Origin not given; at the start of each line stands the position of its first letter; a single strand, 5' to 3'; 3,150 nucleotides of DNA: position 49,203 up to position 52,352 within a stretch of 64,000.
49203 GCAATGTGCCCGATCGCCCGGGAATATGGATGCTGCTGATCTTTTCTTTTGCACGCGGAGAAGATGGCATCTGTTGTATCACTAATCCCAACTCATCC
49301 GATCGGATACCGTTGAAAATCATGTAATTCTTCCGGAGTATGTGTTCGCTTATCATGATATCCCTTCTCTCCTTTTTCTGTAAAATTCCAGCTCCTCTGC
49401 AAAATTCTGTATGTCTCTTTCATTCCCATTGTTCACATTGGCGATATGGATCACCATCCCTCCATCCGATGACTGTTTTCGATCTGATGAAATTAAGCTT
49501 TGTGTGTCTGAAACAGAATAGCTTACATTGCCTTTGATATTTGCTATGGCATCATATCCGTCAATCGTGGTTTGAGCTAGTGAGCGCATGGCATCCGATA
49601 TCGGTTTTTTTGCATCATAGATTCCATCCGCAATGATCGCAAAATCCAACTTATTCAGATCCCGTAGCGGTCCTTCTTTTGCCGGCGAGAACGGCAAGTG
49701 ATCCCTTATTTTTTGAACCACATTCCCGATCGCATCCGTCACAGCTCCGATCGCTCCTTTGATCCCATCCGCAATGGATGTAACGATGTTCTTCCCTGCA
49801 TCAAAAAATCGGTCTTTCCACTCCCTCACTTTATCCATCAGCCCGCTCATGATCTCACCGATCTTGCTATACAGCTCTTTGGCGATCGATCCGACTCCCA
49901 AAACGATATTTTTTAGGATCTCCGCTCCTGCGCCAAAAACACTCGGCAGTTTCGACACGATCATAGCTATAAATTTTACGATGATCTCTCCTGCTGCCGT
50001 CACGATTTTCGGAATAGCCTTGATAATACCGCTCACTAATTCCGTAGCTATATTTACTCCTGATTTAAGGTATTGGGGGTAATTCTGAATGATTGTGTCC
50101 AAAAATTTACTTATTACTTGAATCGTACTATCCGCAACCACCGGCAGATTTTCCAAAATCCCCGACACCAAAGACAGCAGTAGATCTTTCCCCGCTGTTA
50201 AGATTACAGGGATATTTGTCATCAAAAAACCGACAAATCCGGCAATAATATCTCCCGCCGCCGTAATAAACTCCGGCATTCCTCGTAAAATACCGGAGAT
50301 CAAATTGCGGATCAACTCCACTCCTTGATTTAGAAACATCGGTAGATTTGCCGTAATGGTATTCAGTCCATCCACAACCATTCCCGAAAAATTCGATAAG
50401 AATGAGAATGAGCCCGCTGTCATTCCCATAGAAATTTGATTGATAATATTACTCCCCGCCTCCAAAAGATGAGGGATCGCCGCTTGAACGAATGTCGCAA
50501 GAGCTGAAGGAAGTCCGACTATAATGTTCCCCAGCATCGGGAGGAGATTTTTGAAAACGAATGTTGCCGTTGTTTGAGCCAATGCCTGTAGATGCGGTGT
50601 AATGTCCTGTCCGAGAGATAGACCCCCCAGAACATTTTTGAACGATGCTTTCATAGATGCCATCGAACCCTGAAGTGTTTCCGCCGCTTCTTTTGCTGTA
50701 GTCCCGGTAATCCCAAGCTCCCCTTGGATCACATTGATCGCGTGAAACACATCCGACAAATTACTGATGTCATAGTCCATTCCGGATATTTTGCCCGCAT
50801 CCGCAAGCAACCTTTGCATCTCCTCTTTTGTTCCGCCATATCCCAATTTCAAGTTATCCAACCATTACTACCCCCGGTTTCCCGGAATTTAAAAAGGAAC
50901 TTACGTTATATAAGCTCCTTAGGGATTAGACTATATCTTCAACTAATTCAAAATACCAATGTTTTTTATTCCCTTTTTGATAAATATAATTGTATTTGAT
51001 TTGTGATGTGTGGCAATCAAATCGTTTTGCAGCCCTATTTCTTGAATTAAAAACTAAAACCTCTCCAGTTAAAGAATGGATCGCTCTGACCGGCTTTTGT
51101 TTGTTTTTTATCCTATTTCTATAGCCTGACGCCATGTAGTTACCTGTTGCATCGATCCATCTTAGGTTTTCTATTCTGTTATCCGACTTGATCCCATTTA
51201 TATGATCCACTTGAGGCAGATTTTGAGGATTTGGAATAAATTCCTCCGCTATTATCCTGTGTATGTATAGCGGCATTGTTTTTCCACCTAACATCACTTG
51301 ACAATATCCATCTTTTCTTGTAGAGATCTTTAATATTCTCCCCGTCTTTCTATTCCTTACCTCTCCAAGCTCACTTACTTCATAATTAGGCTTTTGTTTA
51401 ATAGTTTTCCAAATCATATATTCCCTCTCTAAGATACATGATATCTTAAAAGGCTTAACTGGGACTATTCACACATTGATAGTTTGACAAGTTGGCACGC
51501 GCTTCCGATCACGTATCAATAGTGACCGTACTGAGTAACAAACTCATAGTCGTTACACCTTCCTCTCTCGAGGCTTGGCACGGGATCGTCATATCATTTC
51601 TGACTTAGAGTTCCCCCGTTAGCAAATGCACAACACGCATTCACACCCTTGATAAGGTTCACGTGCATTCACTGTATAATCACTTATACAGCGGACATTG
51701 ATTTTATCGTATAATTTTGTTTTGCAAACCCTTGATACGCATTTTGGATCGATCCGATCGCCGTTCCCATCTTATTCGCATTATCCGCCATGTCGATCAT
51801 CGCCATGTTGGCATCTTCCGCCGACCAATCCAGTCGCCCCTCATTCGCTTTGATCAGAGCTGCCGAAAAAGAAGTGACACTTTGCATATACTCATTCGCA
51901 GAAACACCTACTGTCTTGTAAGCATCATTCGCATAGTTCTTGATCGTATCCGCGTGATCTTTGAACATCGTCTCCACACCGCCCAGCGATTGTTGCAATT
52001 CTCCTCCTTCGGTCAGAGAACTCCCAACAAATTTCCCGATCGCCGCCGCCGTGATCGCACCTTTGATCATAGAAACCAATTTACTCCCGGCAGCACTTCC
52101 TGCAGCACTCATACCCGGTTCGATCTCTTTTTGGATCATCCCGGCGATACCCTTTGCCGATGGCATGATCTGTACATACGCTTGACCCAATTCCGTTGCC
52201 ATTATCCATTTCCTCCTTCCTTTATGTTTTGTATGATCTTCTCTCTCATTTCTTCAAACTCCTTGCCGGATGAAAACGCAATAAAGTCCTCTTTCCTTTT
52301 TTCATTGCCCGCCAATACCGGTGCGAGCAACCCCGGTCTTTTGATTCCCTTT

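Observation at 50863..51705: Tape-measure gene interrupted by a group-I-like intron carrying an HNH homing endonuclease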

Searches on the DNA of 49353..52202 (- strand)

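Call 3: search_rna_families(source=window, start=50700, end=51900, threshold=evalue, max_evalue=10, show_alignments=3)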
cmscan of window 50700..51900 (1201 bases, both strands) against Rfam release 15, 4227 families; matches with E-value up to 10: 4.
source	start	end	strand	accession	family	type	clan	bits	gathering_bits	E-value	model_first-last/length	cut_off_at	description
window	50908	51081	-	RF00028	Intron_gpI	Intron;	-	22.3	50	0.0038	1-253/253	no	Group I catalytic intron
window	51547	51619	-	RF00028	Intron_gpI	Intron;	-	21.4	50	0.0068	60-148/253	no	Group I catalytic intron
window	50906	50973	+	RF02077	STnc220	Gene; sRNA;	-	20.2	60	1.8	1-79/79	no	Salmonella enterica sRNA STnc220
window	50956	51029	+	RF01223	snR13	Gene; snRNA; snoRNA; CD-box;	CL00045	18.7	47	2.9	1-124/124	no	Small nucleolar RNA snR13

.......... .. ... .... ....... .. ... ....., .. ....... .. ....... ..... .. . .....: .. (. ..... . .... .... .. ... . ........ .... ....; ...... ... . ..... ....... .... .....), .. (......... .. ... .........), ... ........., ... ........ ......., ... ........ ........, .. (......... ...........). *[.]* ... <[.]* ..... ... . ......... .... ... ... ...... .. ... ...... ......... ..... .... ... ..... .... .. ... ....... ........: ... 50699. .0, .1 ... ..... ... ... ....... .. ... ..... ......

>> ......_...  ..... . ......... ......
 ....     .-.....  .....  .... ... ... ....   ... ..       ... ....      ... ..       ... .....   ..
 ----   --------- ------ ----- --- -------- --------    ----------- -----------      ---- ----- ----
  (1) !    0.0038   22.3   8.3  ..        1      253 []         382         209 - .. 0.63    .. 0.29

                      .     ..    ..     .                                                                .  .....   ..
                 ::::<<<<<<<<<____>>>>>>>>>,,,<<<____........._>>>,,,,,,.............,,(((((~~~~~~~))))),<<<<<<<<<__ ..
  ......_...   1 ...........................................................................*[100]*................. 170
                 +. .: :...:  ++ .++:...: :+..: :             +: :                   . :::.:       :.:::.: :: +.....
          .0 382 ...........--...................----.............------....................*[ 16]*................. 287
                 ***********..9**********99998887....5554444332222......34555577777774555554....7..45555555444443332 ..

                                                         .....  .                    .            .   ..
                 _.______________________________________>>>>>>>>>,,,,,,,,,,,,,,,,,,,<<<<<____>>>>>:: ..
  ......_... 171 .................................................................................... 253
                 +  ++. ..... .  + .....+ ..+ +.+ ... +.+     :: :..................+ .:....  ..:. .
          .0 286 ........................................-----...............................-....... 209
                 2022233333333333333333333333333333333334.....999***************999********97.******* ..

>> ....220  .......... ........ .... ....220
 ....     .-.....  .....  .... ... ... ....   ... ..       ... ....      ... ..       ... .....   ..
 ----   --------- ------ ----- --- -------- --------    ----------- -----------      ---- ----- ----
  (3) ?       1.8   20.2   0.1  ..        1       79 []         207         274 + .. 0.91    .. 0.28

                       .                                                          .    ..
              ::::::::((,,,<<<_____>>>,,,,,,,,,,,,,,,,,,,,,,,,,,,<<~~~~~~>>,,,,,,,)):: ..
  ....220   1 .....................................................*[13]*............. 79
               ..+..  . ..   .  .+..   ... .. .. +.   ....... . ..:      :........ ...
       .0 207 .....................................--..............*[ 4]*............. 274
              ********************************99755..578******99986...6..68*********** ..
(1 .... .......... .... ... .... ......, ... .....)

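Call 6: search_dna_similar(query=window:49353-52202:-, collection=phages, mode=distant, max_rows=25)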
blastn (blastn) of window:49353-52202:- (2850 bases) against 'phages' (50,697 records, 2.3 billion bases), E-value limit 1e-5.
Records with a match: 117; places in all: 117; records where one place covers at least 80% of the query: 0.
Best place of each record, by identity: 80-90% 11; 60-80% 106.
By first word of the organism name: Streptococcus 69; Lactococcus 15; Enterococcus 6; Bacteriophage 5; Microbacterium 4; Staphylococcus 3; Latilactobacillus 2; Ruminococcus 2; Anoxybacillus 2; Oscillospiraceae 2; and 7 more.
By host as written in the record: Lactococcus lactis SMQ-86 10; - 7; Lactococcus lactis 2; Streptococcus parauberis 2; Streptococcus dysgalactiae ERR109308 2; Streptococcus pyogenes 2; Streptococcus pyogenes MGAS315 2; Lactococcus lactis 3107 2; and 75 more.
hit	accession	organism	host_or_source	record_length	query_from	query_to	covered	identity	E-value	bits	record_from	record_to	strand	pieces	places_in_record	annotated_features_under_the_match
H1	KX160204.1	Lactococcus phage 38502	Lactococcus lactis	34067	193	1578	49%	66.6%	1e-94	354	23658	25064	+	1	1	HNH endonuclease | tapemeasure protein (x2)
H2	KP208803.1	Streptococcus phage Str-PAP-1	Streptococcus parauberis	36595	190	1386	42%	67.3%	2e-71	365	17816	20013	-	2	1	endonuclease (x2) | hypothetical protein | tail tape measure protein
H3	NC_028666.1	Streptococcus phage Str-PAP-1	Streptococcus parauberis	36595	190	1386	42%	67.3%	2e-71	365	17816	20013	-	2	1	homing endonuclease | HNH endonuclease | tail length tape measure protein (x2)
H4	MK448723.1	Streptococcus phage Javan271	Streptococcus iniae SF1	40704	400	1517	18%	75.1%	9e-20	340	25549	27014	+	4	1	HNH homing endonuclease | minor tail protein (x2)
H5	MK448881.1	Streptococcus phage Javan240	Streptococcus gordonii Channon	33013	193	1577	19%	68.6%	3e-19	173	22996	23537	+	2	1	minor tail protein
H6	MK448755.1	Streptococcus phage Javan423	Streptococcus porcinus Jelinkova_176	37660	190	1519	17%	70.5%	6e-22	217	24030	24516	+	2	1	minor tail protein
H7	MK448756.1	Streptococcus phage Javan425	Streptococcus porcinus SRR067676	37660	190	1519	17%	70.5%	6e-22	217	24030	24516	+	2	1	minor tail protein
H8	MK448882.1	Streptococcus phage Javan242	Streptococcus gordonii KCOM_1506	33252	208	1520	16%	69.3%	4e-18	169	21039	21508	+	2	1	minor tail protein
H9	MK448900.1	Streptococcus phage Javan290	Streptococcus marmotae HTS5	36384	379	1683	16%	69.8%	1e-23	199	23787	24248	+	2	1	minor tail protein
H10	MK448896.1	Streptococcus phage Javan278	Streptococcus intermedius F0413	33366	391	1680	16%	70.5%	3e-19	189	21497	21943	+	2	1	minor tail protein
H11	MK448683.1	Streptococcus phage Javan149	Streptococcus dysgalactiae ERR109308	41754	280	1516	14%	69.5%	2e-14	156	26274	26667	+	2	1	minor tail protein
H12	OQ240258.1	Latilactobacillus phage TMW 1.1381 P1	Latilactobacillus curvatus TMW 1.1381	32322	1345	1683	12%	68.0%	2e-22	114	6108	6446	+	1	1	tape measure protein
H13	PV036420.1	phage NatCom_9287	human feces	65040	389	1556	11%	70.7%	3e-13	151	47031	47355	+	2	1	tail length tape measure protein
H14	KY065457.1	Streptococcus phage IPP16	Streptococcus pneumoniae 48/2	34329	280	1436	11%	71.6%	2e-15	159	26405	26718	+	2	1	tail tape measure protein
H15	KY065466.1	Streptococcus phage IPP25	Streptococcus pneumoniae 16A/1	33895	280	1436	11%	71.2%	8e-14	154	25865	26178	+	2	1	tail tape measure protein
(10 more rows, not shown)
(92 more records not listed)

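Call 7: get_annotated_region(hit=H1, flank=2500)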
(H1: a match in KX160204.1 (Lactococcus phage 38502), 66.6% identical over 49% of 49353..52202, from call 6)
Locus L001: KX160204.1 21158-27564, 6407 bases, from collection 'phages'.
description: Lactococcus phage 38502, complete genome.
organism: Lactococcus phage 38502 (NCBI taxid 1868846)
taxonomy: Viruses; Duplodnaviria; Heunggongvirae; Uroviricota; Caudoviricetes
host: Lactococcus lactis; source: -; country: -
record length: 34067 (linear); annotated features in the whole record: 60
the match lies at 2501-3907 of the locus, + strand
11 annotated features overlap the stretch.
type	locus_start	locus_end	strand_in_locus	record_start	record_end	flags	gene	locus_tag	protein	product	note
CDS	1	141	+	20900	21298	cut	-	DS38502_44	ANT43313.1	hypothetical protein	-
CDS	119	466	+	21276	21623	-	-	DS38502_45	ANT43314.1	hypothetical protein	-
CDS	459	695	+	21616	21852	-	-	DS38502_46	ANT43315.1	hypothetical protein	-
CDS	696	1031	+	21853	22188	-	-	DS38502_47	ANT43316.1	hypothetical protein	-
CDS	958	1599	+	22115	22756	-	-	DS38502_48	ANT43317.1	major tail protein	-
CDS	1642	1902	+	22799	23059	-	-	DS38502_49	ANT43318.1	hypothetical protein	-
CDS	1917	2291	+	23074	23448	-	-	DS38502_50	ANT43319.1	hypothetical protein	-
CDS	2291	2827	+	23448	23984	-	-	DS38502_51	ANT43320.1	tapemeasure protein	-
CDS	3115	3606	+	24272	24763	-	-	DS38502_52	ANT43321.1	HNH endonuclease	-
CDS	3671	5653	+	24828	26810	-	-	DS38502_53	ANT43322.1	tapemeasure protein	-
CDS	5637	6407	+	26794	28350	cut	-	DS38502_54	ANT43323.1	tail protein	-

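Call 8: get_annotated_region(hit=H3, flank=2500)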
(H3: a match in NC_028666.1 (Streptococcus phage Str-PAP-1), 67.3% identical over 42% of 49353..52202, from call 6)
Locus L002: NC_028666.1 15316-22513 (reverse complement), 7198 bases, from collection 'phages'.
description: Streptococcus phage Str-PAP-1, complete genome.
organism: Streptococcus phage Str-PAP-1 (NCBI taxid 1589270)
taxonomy: Viruses; Duplodnaviria; Heunggongvirae; Uroviricota; Caudoviricetes
host: Streptococcus parauberis; source: diseased fish; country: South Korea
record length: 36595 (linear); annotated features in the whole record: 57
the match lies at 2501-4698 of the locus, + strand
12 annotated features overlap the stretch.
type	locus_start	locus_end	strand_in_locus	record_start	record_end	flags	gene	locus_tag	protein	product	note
CDS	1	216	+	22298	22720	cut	-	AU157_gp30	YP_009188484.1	Gp19/Gp15/Gp42 family protein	-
CDS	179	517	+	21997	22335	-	-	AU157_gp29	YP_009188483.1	head closure Hc1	-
CDS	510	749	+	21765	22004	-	-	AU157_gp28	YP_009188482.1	neck protein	-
CDS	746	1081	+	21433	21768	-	-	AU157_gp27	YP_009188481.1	hypothetical protein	-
CDS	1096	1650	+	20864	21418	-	-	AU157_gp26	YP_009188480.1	major tail protein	-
CDS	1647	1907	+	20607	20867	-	-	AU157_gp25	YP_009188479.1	hypothetical protein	-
CDS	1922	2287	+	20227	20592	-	-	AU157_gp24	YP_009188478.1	DUF5361 domain-containing protein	-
CDS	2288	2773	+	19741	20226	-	-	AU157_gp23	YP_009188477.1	tail length tape measure protein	-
CDS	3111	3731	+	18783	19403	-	-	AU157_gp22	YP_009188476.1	homing endonuclease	-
CDS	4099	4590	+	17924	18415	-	-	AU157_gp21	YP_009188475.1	HNH endonuclease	-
CDS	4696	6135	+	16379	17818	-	-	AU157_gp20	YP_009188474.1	tail length tape measure protein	-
CDS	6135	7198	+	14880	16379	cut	-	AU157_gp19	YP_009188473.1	distal tail protein Dit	-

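Call 9: get_annotated_region(hit=H4, flank=2500)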
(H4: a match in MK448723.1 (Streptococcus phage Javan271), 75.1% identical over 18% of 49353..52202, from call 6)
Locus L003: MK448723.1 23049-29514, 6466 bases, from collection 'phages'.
description: Streptococcus phage Javan271, complete genome.
organism: Streptococcus phage Javan271 (NCBI taxid 2548086)
taxonomy: Viruses; Duplodnaviria; Heunggongvirae; Uroviricota; Caudoviricetes
host: Streptococcus iniae SF1; source: -; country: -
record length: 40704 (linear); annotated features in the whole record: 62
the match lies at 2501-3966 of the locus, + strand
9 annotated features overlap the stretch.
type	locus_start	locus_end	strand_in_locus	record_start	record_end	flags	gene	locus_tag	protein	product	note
CDS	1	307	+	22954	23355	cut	-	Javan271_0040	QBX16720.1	hypothetical protein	FIG01116274: hypothetical protein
CDS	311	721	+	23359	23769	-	-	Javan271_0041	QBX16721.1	hypothetical protein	-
CDS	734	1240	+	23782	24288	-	-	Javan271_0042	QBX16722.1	LmaA-like protein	Listeria antigen LmaA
CDS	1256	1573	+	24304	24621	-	-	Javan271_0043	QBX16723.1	hypothetical protein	-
CDS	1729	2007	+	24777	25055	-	-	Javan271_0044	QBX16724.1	hypothetical protein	-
CDS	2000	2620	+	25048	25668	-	-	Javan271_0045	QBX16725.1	minor tail protein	-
CDS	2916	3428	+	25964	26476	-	-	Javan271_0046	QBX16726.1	HNH homing endonuclease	HNH homing endonuclease # Phage intron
CDS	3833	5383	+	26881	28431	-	-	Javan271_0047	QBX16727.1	minor tail protein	-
CDS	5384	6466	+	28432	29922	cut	-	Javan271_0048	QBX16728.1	capsid and scaffold protein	-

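Call 10: get_annotated_region(hit=H5, flank=2500)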
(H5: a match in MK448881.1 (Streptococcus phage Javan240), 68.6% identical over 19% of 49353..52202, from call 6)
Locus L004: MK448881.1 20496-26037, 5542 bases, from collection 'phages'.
description: Streptococcus phage Javan240, complete genome.
organism: Streptococcus phage Javan240 (NCBI taxid 2548064)
taxonomy: Viruses; Duplodnaviria; Heunggongvirae; Uroviricota; Caudoviricetes
host: Streptococcus gordonii Channon; source: -; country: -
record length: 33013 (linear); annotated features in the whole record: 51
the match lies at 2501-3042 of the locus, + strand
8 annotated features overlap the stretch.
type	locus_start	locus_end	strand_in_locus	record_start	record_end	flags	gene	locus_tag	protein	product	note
CDS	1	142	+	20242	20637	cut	-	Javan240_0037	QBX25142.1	hypothetical protein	FIG017897: Phage protein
CDS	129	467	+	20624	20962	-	-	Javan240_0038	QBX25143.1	hypothetical protein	FIG018632: Phage-associated protein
CDS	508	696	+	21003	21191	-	-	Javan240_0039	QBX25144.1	hypothetical protein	FIG020717: Phage-associated protein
CDS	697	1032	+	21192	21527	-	-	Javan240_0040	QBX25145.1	hypothetical protein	FIG018217: Phage-associated protein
CDS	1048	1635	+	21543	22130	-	-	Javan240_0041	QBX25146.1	major tail protein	-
CDS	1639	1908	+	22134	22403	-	-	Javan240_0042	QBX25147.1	hypothetical protein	-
CDS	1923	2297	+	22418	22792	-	-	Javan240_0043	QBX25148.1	hypothetical protein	-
CDS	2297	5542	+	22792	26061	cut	-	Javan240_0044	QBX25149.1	minor tail protein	-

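Call 11: get_annotated_region(hit=H6, flank=2500)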
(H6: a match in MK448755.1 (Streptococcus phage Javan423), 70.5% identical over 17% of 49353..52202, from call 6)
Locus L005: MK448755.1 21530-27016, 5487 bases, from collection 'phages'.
description: Streptococcus phage Javan423, complete genome.
organism: Streptococcus phage Javan423 (NCBI taxid 2548159)
taxonomy: Viruses; Duplodnaviria; Heunggongvirae; Uroviricota; Caudoviricetes
host: Streptococcus porcinus Jelinkova_176; source: -; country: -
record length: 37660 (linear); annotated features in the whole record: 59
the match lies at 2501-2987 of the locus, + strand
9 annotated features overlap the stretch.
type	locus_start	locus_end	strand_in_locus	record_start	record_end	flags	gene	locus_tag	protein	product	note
CDS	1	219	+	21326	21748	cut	-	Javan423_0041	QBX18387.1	hypothetical protein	FIG017897: Phage protein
CDS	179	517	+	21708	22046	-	-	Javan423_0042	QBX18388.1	hypothetical protein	FIG018632: Phage-associated protein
CDS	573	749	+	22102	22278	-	-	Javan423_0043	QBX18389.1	hypothetical protein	FIG020717: Phage-associated protein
CDS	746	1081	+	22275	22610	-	-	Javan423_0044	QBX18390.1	hypothetical protein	FIG018217: Phage-associated protein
CDS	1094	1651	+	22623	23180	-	-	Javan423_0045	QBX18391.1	major tail protein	-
CDS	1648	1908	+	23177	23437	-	-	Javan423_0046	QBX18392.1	hypothetical protein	-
CDS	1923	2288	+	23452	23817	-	-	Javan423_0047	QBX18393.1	hypothetical protein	-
CDS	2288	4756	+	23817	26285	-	-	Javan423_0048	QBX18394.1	minor tail protein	-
CDS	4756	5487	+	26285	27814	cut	-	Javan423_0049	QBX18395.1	putative minor structural protein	-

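Call 15: search_dna_similar(query=window:51418-51705:-, collection=phages, mode=distant, max_rows=40, max_evalue=0.001)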
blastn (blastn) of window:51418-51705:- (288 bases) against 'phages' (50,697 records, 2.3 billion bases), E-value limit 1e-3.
Records with a match: 18; places in all: 20; records where one place covers at least 80% of the query: 0.
Best place of each record, by identity: 90-95% 1; 80-90% 10; 60-80% 7.
By first word of the organism name: Enterococcus 7; Streptococcus 4; Staphylococcus 3; Geobacillus 2; Lactococcus 1; Bacillus 1.
By host as written in the record: Streptococcus parauberis 2; Staphylococcus chromogenes 2; Enterococcus faecalis 2; - 2; Enterococcus_B hirae DO93 2; Enterococcus_B hirae DO82 2; Lactococcus lactis 1; Staphylococcus hyicus 07/02 4A 1; and 4 more.
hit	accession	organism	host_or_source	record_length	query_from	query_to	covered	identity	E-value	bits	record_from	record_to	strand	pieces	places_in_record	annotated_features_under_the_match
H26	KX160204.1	Lactococcus phage 38502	Lactococcus lactis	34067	3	216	74%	75.3%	2e-35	154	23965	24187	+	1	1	tapemeasure protein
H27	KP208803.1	Streptococcus phage Str-PAP-1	Streptococcus parauberis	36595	7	216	73%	73.1%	7e-28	129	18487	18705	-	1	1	none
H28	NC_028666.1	Streptococcus phage Str-PAP-1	Streptococcus parauberis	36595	7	216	73%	73.1%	7e-28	129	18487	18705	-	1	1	none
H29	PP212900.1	Staphylococcus phage PT1-1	Staphylococcus chromogenes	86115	44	207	57%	73.1%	3e-14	85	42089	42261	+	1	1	hypothetical protein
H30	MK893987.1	Staphylococcus phage PMBT8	Staphylococcus hyicus 07/02 4A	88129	44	207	57%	72.6%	3e-13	81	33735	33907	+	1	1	hypothetical protein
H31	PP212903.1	Staphylococcus phage PT94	Staphylococcus chromogenes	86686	44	207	57%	72.6%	3e-13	81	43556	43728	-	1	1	hypothetical protein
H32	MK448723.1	Streptococcus phage Javan271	Streptococcus iniae SF1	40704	144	217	26%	79.7%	7e-9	67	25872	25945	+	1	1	none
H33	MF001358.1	Enterococcus phage EF1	Enterococcus faecalis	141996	82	135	19%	87.0%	8e-8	64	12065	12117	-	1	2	none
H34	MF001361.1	Enterococcus phage EF5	Enterococcus faecalis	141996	82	135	19%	87.0%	8e-8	64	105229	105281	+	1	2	none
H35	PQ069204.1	Bacillus phage S4-2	Bacillus sp. S4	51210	81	133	18%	84.9%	5e-4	50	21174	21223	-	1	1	record has no annotation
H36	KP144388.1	Geobacillus virus E3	failed fermentation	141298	82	134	18%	83.0%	1e-5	56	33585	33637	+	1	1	none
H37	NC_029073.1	Geobacillus virus E3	failed fermentation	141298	82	134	18%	83.0%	1e-5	56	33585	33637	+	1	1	none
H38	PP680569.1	Enterococcus phage VRE9_3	Enterococcus faecium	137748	83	133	18%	84.3%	4e-5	54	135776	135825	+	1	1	none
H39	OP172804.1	Enterococcus phage EH93P1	Enterococcus_B hirae DO93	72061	113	159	16%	89.4%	8e-8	64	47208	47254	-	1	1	hypothetical protein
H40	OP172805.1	Enterococcus phage EH93P2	Enterococcus_B hirae DO93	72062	113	159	16%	89.4%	8e-8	64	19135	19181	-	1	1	hypothetical protein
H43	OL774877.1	Streptococcus phage MissG1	Streptococcus mitis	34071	120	160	14%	90.2%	4e-6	57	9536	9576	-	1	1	ncRNA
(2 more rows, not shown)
